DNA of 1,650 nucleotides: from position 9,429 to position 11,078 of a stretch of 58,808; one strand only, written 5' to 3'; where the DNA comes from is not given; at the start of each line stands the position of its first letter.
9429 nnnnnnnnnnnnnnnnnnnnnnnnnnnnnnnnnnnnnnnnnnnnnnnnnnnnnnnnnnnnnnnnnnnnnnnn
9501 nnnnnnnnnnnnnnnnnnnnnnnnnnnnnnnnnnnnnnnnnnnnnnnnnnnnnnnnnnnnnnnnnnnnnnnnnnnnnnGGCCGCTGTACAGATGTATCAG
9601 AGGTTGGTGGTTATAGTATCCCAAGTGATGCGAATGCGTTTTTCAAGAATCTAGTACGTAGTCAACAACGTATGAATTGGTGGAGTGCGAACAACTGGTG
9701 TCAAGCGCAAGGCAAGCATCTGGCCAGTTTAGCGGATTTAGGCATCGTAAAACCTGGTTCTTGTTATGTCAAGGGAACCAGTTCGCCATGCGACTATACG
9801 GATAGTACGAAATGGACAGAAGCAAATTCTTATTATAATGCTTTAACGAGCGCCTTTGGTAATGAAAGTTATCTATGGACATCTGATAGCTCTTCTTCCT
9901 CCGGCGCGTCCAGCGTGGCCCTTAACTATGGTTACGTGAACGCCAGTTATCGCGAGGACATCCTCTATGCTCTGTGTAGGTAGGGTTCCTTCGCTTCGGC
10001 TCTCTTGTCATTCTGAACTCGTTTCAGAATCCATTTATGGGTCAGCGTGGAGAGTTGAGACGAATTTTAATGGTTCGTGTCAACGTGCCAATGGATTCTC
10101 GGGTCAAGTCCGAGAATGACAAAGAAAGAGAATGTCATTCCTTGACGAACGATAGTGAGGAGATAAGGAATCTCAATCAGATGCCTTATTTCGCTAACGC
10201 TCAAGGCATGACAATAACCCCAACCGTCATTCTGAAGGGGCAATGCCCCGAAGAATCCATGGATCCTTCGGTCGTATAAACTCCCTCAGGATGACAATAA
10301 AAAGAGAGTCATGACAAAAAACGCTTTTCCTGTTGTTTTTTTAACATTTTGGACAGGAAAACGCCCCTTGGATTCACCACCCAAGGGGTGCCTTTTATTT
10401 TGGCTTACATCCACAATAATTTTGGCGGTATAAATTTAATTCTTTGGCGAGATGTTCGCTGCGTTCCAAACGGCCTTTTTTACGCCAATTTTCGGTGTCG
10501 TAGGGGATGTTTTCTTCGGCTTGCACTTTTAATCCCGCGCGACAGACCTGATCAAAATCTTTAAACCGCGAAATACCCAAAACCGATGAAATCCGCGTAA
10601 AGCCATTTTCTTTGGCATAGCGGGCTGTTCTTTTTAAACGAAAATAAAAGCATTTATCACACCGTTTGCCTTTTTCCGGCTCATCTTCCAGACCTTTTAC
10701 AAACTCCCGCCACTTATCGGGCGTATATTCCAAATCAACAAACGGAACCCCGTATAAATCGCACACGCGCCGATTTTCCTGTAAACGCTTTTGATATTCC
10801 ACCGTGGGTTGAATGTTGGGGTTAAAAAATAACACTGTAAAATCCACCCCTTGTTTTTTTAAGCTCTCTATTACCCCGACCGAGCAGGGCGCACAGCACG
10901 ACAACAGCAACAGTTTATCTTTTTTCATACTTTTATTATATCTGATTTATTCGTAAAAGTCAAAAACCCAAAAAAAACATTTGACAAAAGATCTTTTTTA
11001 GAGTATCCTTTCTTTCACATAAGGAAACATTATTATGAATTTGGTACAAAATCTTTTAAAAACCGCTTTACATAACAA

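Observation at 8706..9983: Prepilin-signal + Cys-rich stalk + C-type-lectin-fold head: an unusual pilin-lectin adhesin architecture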

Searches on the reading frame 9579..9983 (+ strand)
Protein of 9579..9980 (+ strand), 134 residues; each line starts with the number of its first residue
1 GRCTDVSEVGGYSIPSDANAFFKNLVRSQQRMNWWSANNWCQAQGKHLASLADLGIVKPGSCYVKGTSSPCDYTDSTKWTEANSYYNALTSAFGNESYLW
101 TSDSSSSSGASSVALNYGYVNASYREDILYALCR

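Call 32: predict_structure(alignment_id=A3)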
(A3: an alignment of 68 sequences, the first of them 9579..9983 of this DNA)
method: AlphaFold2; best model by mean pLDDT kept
length: 134 residues; sequences in the alignment: 68
mean_pLDDT: 84.2   pTM: 0.77
mean pLDDT of the five models: 84.2, 82.8, 81.8, 81.5, 80.2
residues with pLDDT >= 90: 59; 70-90: 56; 50-70: 19; < 50: 0
segments of 3 or more residues with pLDDT < 50: none
pLDDT, mean of each block of 10 residues (from residue 1): 72 76 90 96 95 81 59 73 84 88 93 90 95 95
secondary structure, 60 per line:
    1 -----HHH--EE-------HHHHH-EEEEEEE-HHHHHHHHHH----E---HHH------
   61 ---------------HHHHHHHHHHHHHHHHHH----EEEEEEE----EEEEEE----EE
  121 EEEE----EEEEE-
elements in order: H20-24 E26-32 H34-43 H76-93 E98-104 E109-114 E119-124 E129-133
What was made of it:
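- On C-type lectin proper (Ca2+-dependent carbohydrate-recognition domain): Strands beta2, beta3 and beta4 are joined by short turns in the model (call 32), which makes this a compact CTLD.
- The model has pLDDT 84 and pTM 0.77 (call 32).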

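Call 35: fold_search(model_id=the predicted structure, library=pdb)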
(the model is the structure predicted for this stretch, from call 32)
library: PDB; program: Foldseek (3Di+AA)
matches with E <= 10: 648; with E <= 0.001: 2
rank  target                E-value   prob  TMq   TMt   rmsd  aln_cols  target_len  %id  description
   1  1byf_A                7.2e-04  1.00  0.43  0.46   7.2       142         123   12  STRUCTURE OF TC14; A C-TYPE LECTIN FROM THE TUNICATE POLYANDROCARPA MISAKIENSIS (released 1999-07-23)
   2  6puv                  9.3e-04  1.00  0.46  0.50   3.9       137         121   12  Crystal Structure of the Carbohydrate Recognition Domain of the Human Macrophage Galactose C-Type Lectin (released 2020-07-22)
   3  1v4l_B                1.0e-03  1.00  0.46  0.49   6.1       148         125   16  Crystal structure of a platelet agglutination factor isolated from the venom of Taiwan habu (Trimeresurus mucrosquamat (released 2003-12-02)
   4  1c3a_B                1.2e-03  1.00  0.43  0.46   9.4       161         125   16  CRYSTAL STRUCTURE OF FLAVOCETIN-A FROM THE HABU SNAKE VENOM, A NOVEL CYCLIC TETRAMER OF C-TYPE LECTIN-LIKE HETERODIMER (released 2000-03-06)
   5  6py1                  1.3e-03  1.00  0.46  0.47   5.6       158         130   11  Crystal Structure of the Carbohydrate Recognition Domain of the Human Macrophage Galactose C-Type Lectin Bound to GalNAc (released 2020-07-29)
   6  8q4e_A                1.3e-03  1.00  0.44  0.45   5.3       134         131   14  Structure of Legionella pneumophila Lcl C-terminal domain (released 2023-12-27)
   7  4qkg                  2.2e-03  1.00  0.48  0.58   3.3       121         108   12  Monomeric form of human LLT1, a ligand for NKR-P1 (released 2015-03-11)
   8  7l63_A                2.2e-03  1.00  0.50  0.50   4.3       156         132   12  C-type carbohydrate-recognition domain 4 of the mannose receptor complexed with L-fucose-(alpha 1-2)-D-galactose-(beta (released 2021-02-03)
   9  3bdw_C                2.2e-03  1.00  0.44  0.48   6.8       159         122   11  Human CD94/NKG2A (released 2008-01-01)
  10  3l9j_C                2.5e-03  1.00  0.44  0.45   5.8       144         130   12  Selection of a novel highly specific TNFalpha antagonist: Insight from the crystal structure of the antagonist-TNFalph (released 2010-02-23)
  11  3bdw_A                2.6e-03  1.00  0.44  0.47   4.2       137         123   10  Human CD94/NKG2A (released 2008-01-01)
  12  3ff7_C                2.6e-03  1.00  0.44  0.51   5.2       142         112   15  Structure of NK cell receptor KLRG1 bound to E-cadherin (released 2009-07-28)
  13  1yxj_A                2.8e-03  1.00  0.46  0.47   5.4       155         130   10  Crystal structure of human lectin-like oxidized low-density lipoprotein receptor 1 (LOX-1) at low pH (released 2005-06-14)
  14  1egi_A                2.8e-03  1.00  0.46  0.47   8.3       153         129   14  STRUCTURE OF A C-TYPE CARBOHYDRATE-RECOGNITION DOMAIN (CRD-4) FROM THE MACROPHAGE MANNOSE RECEPTOR (released 2000-08-30)
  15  8oks_B                3.0e-03  1.00  0.43  0.51   5.5       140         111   14  Crystal structure of Bdellovibrio bacteriovorus Bd2740 C-terminal domain (released 2023-10-25)
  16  5mgt_C                3.2e-03  1.00  0.46  0.49   4.0       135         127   10  Complex of human NKR-P1 and LLT1 in deglycosylated forms (released 2018-06-06)
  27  5mgs_D                4.8e-03  1.00  0.47  0.50   3.9       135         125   10  Human receptor NKR-P1 in deglycosylated form, extracellular domain (released 2018-05-23)
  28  5mgs_C                4.8e-03  1.00  0.47  0.49   3.9       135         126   10  Human receptor NKR-P1 in deglycosylated form, extracellular domain (released 2018-05-23)
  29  5mgt_E                4.8e-03  1.00  0.47  0.49   3.8       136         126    8  Complex of human NKR-P1 and LLT1 in deglycosylated forms (released 2018-06-06)
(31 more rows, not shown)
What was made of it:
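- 9594..9980 (+): Compact C-type-lectin-like domain, residues 297-425. Cys332 and Cys424 occupy the positions of the canonical disulfide between the first helix and the last strand; Cys353 and Cys362 lie in a variable insert. Calls 32, 35 (all top 50 PDB hits are CTLDs).
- On C-type lectin-like domain (CTLD superfamily): All top 50 PDB hits are CTLDs, with prob 0.98-1.0 and TM 0.39-0.50 normalised to the query (call 35).
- Closest known: Legionella Lcl C-terminal domain. Same: Both are structural neighbours of the head (call 35; TM 0.43-0.45 normalised to the query).
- All 50 best PDB matches are CTLDs (call 35). Many of the best structural matches are protein-binding CTLDs: snake venom proteins, NKR-P1/LLT1, CD94/NKG2A, KLRG1 (call 35).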

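Call 48: find_homologous_proteins(query=window:9579-9980:+, max_evalue=0.001)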
Query window:9579-9980:+: 6 candidates shared short words with the query, none scored E <= 0.001.
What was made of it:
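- Tried and rejected: A word-index homologue search with the head alone found nothing (call 48).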

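Call 52: search_solved_structures(query=A4, max_evalue=10, show_alignments=2)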
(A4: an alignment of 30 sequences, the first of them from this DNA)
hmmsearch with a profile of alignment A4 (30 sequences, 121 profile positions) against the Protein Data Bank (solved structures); distinct sequences matched with E-value up to 10: 46.
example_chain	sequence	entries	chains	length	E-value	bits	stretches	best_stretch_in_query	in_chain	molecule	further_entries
7qsr_A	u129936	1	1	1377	7.7e-06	29.5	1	3-50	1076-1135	Secretory phospholipase A2 receptor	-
7jpt_A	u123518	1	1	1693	1.9e-05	28.2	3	17-49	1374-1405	Lymphocyte antigen 75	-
7jpu_A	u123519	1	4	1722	2e-05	28.2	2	17-49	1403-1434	Lymphocyte antigen 75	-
9rko_A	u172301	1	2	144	0.00052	23.6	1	16-101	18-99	C-type lectin domain family 4 member K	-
5k8y_A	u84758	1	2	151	0.00056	23.5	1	16-102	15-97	C-type lectin domain family 4 member K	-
9hye_A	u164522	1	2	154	0.00056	23.5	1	16-100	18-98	C-type lectin domain family 4 member K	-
5m62_A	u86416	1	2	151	0.00061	23.4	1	16-100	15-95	C-type lectin domain family 4 member K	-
6jjj_A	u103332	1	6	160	0.0039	20.8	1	12-79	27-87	C-type lectin domain family 4 member F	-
9t9z_A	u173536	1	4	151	0.0048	20.5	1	17-60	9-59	C-type lectin mosGCTL-1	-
3p5d_A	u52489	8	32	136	0.013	19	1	16-90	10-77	C-type lectin domain family 4 member K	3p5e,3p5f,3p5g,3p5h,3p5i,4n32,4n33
4ak8_A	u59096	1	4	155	0.014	19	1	16-91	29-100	C-TYPE LECTIN DOMAIN FAMILY 4 MEMBER K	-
4n34_A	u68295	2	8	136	0.014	19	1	16-90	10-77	C-type lectin domain family 4 member K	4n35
9wyt_J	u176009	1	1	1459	0.014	19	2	23-57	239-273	yolk sac IgY receptor precursor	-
3p7f_A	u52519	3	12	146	0.016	18.8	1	16-91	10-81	C-type lectin domain family 4 member K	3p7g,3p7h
4n36_A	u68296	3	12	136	0.017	18.7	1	16-90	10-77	C-type lectin domain family 4 member K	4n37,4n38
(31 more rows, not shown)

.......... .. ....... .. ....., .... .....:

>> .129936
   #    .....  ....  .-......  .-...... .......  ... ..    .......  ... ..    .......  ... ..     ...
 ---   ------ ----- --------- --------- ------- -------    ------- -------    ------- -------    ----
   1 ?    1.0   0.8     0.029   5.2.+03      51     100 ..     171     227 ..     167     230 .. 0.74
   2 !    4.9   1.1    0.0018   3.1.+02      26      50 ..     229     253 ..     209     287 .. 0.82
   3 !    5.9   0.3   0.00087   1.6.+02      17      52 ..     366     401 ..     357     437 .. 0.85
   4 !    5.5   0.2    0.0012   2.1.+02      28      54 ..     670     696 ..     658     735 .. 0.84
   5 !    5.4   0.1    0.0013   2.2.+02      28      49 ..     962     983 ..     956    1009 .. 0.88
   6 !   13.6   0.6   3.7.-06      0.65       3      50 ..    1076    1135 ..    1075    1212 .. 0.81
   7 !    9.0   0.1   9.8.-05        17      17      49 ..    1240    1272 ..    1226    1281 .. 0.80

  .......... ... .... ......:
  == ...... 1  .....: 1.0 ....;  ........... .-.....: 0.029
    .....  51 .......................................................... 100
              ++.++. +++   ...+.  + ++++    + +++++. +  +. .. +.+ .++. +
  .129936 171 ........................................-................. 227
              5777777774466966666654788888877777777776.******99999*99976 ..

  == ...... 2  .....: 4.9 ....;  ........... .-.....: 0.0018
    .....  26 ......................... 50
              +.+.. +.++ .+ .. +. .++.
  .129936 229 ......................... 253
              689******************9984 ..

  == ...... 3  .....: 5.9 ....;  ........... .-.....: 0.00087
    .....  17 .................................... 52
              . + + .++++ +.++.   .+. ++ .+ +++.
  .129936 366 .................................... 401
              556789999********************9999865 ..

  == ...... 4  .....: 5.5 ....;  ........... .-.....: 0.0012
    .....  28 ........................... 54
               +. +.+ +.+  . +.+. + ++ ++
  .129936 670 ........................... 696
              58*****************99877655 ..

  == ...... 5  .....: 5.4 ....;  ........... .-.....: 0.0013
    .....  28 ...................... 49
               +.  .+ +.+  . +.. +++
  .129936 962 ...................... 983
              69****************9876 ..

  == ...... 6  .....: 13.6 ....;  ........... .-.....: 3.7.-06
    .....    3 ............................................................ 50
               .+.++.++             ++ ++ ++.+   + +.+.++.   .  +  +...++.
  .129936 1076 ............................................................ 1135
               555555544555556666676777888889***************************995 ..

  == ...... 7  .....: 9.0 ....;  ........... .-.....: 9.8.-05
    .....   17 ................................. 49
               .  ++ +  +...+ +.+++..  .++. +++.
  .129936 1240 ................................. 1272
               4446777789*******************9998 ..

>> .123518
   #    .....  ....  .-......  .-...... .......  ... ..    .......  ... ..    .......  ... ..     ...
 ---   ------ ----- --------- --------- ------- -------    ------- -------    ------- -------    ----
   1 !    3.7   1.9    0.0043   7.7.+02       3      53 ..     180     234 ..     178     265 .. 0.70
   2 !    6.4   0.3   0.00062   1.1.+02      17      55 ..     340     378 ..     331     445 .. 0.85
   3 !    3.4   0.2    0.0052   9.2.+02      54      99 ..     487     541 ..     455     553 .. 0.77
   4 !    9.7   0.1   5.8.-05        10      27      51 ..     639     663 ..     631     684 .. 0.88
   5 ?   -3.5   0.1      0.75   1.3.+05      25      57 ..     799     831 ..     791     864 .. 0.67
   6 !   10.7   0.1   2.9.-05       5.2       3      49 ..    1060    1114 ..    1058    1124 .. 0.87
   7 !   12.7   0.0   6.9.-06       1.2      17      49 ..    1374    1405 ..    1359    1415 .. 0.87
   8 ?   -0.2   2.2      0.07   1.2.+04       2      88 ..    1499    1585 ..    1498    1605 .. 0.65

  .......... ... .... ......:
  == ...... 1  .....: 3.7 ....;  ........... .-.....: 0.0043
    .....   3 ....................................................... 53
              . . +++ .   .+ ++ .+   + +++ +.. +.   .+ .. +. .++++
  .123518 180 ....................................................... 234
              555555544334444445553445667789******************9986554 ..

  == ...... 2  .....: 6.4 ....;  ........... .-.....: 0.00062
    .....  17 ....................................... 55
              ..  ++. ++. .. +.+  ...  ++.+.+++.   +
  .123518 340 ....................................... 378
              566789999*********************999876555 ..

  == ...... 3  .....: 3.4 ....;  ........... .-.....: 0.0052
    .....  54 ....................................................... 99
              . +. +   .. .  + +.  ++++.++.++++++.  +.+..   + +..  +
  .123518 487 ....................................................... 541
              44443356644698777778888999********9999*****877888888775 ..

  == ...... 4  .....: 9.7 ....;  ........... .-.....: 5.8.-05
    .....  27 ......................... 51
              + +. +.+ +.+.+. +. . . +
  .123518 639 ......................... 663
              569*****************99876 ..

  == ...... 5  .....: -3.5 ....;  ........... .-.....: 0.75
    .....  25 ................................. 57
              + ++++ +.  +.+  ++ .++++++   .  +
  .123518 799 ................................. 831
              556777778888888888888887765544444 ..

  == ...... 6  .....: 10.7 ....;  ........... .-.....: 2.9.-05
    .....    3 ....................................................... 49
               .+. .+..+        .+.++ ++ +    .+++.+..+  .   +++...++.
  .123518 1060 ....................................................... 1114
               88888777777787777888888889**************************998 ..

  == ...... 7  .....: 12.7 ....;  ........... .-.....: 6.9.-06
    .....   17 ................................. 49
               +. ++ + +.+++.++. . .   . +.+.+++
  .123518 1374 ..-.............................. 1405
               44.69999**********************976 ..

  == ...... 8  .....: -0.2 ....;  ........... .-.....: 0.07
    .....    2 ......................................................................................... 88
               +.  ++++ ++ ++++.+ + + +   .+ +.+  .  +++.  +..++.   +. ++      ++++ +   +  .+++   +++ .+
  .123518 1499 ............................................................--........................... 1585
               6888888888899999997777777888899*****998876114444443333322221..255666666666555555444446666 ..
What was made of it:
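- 9594..9980 (+): Call 52 (PLA2R 7.7e-6, DEC-205 1.9e-5, langerin 5e-4).
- On C-type lectin-like domain (CTLD superfamily): At family-profile level: PLA2R 7.7e-6, DEC-205 1.9e-5, langerin 5e-4 (call 52).
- The profile matches PLA2R, DEC-205 and langerin (call 52). The strongest single-domain sequence matches (after multi-CTLD PLA2R and DEC-205) include the sugar-binding langerin (call 52).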

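Call 59: search_protein_representatives(alignment_id=A4)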
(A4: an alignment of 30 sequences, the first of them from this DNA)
Query: 30 sequences, 121 profile positions. Proteins with E-value up to 0.001 (for the whole library): 1251; up to 1e-10: 349; up to 1e-30: 12. The best 150 are listed.
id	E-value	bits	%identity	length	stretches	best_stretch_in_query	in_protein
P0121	9.0e-144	487.7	-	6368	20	1-120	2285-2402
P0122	1.6e-99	344.9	-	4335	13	1-121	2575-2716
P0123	3.1e-61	221.3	-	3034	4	1-121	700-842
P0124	2.8e-51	189.1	-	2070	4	1-121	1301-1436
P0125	1.2e-48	180.6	-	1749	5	1-121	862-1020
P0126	4.9e-45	169.0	-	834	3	21-121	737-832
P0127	7.7e-37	142.5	-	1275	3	1-121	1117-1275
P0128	4.7e-36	140.0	-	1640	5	1-121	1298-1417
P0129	1.2e-35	138.6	-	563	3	15-120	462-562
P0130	1.9e-34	134.8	-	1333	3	1-120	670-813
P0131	5.5e-33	130.1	-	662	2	1-121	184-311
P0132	3.6e-31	124.2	-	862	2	1-120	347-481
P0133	2.7e-30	121.4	-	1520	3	1-121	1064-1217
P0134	3.5e-30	121.0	-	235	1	1-121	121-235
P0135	7.1e-29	116.8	-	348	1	1-121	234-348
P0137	2.0e-28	115.3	-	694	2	1-121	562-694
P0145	2.4e-25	105.4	-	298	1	1-121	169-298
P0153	3.5e-22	95.2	-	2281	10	3-50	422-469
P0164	1.6e-20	89.8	-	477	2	1-121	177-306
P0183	8.1e-19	84.3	-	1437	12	21-93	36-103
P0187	1.2e-18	83.8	-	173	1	2-121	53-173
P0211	3.8e-17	78.9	-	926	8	12-56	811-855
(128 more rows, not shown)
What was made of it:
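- Tried and rejected: The exhaustive profile search (call 59) replaced it.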

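Call 61: search_protein_families(library=pfam, proteins=[P0153, P0183, P0211, P0145, P0131, P0126, P0137, P0129, P0164, P0187], max_evalue=0.01)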
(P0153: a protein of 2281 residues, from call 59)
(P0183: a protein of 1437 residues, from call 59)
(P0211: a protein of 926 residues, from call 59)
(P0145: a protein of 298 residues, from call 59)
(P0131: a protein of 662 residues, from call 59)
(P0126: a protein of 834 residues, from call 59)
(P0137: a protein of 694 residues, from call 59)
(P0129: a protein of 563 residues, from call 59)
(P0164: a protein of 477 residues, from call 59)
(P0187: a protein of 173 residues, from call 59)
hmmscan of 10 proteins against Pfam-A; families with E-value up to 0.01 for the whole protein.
P0153 (2281 aa): 9 families
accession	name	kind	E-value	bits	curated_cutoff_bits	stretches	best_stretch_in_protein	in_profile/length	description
PF00059.27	Lectin_C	-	5.9e-137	448.7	22.6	8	1557-1672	2-106/107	Lectin C-type domain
PF18072.6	FGAR-AT_linker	-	1.6e-11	45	26.6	0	1579-1604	13-41/50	Formylglycinamide ribonucleotide amidotransferase linker domain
PF00564.30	PB1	-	4.7e-07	30.1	23.6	0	1172-1194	50-71/84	PB1 domain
PF01322.25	Cytochrom_C_2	-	2.2e-05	25.8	26.5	0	1417-1474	52-109/121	Cytochrome C'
PF08683.16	CAMSAP_CKK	-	0.00035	21.1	27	0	23-48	58-83/119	Microtubule-binding calmodulin-regulated spectrin-associated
PF16881.10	LIAS_N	-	0.0035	18.2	27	0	1180-1225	12-57/96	N-terminal domain of lipoyl synthase of Radical_SAM family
PF17201.10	Cache_3-Cache_2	-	0.0037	17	27.7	0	702-775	199-270/299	Cache 3/Cache 2 fusion domain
PF02602.20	HEM4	-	0.0046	16.5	27.5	0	1550-1612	147-211/231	Uroporphyrinogen-III synthase HemD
PF08353.15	MurT_C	-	0.0067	16.8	25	0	1811-1858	58-105/110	MurT ligase C-terminal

P0183 (1437 aa): 4 families
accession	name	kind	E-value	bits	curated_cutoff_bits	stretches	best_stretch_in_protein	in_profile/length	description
PF00059.27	Lectin_C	-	4.6e-193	629.2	22.6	12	267-370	2-106/107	Lectin C-type domain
PF00193.23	Xlink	-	2.4e-18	66.6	27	0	266-293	11-38/92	Extracellular link domain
PF23133.1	DUF7050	-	0.0015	18.6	27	0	1065-1104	87-126/159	Domain of unknown function (DUF7050)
PF11399.14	DUF3192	-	0.0025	18.3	26.9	0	40-73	12-45/101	Protein of unknown function (DUF3192)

P0211 (926 aa): 5 families
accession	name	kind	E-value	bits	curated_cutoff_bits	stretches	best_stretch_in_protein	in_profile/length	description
PF00059.27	Lectin_C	-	1.5e-133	437.8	22.6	8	26-129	2-106/107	Lectin C-type domain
PF00193.23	Xlink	-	2.3e-06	28.2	27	0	261-287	11-37/92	Extracellular link domain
PF08722.17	Tn7_TnsA-like_N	-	9.6e-05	23.3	26.5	0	818-844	56-81/85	TnsA-like endonuclease N terminal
PF02824.27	TGS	-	0.00033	21.1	22.2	0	145-163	13-31/60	TGS domain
PF23729.2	Spectrin_Dys-1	-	0.0014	19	27.6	0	607-633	42-68/90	Dystrophin-1-like, spectrin repeat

P0145 (298 aa): 0 families

P0131 (662 aa): 0 families

P0126 (834 aa): 4 families
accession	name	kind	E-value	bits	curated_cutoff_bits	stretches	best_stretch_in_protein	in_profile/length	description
PF25024.1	EGF_TEN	-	4.7e-19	69.3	65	1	204-391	24-217/234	Teneurin EGF domain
PF23106.1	EGF_Teneurin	-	1.1e-11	45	24.3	4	214-239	4-29/30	Teneurin-like EGF domain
PF22257.2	GPR128_N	-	4.9e-05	23.8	27.2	0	316-333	3-20/81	GPR128, N-terminal domain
PF07974.19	EGF_2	-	0.00016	22.4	22.1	1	273-300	1-32/32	EGF-like domain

P0137 (694 aa): 0 families

P0129 (563 aa): 1 family
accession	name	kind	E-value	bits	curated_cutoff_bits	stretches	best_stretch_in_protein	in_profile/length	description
PF00193.23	Xlink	-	3.6e-07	30.8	27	0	278-306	12-40/92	Extracellular link domain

P0164 (477 aa): 1 family
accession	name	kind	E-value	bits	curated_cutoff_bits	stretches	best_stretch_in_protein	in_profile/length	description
PF00193.23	Xlink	-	0.0022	18.6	27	0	369-397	7-35/92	Extracellular link domain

P0187 (173 aa): 0 families
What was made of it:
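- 9594..9980 (+): Calls 59, 61 (the profile retrieves animal Lectin_C proteins).
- On C-type lectin-like domain (CTLD superfamily): Animal multi-Lectin_C proteins are retrieved at E 1e-17 to 1e-22 (calls 59, 61).
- Checked: This is confirmed by structure search (call 35) and by profile searches (calls 52, 59, 61).
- The profile retrieves animal proteins with 8-12 Lectin_C domains (calls 59, 61).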

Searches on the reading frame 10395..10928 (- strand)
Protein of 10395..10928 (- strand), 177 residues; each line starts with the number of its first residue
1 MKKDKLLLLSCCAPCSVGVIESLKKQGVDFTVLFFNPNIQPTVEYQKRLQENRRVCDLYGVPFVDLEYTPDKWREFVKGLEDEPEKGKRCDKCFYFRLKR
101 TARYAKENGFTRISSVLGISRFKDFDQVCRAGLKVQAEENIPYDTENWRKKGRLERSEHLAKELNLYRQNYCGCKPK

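Call 18: search_protein_families(library=pfam, proteins=[window:10395-10928:-], max_evalue=0.01)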
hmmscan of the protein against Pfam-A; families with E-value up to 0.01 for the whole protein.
window:10395-10928:- (177 aa): 1 family
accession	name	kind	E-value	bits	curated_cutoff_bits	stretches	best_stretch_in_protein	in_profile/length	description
PF02677.20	QueH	-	6.9e-59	199.3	23.5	1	6-174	1-169/175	Epoxyqueuosine reductase QueH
